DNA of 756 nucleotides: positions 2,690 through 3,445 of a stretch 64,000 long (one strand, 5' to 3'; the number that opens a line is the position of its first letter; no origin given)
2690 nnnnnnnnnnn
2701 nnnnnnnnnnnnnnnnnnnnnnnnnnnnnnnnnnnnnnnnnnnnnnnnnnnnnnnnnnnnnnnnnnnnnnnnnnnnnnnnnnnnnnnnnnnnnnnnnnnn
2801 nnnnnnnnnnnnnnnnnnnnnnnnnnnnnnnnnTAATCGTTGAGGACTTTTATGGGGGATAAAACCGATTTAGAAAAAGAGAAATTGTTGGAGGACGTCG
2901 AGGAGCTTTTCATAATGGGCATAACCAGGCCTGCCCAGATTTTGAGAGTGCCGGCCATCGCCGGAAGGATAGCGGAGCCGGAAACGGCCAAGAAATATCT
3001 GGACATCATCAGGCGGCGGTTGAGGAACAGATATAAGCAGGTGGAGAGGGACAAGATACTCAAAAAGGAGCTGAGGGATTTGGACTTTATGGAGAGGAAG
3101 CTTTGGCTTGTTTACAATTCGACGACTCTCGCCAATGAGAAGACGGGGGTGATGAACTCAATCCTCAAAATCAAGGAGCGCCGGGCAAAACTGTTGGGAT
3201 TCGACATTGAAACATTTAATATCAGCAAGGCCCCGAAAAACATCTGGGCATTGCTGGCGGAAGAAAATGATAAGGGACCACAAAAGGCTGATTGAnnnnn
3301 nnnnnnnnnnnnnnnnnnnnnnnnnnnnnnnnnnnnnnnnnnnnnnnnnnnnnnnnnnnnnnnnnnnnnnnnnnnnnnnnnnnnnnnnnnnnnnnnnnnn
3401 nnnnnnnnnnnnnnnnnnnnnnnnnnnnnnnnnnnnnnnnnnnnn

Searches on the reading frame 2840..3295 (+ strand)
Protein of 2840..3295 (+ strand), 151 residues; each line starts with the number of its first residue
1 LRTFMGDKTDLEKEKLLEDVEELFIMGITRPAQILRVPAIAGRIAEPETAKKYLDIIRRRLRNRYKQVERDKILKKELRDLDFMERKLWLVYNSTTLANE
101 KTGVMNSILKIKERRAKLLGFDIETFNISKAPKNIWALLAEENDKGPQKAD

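Call 45: search_protein_families(library=phrogs, proteins=[window:2840-3295:+], max_evalue=0.001)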
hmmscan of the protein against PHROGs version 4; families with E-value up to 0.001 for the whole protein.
window:2840-3295:+ (151 aa): 1 family
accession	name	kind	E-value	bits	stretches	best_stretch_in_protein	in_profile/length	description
phrog_645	-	DNA, RNA and nucleotide metabolism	0.00034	21.8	1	10-122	20-121/196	Rnase E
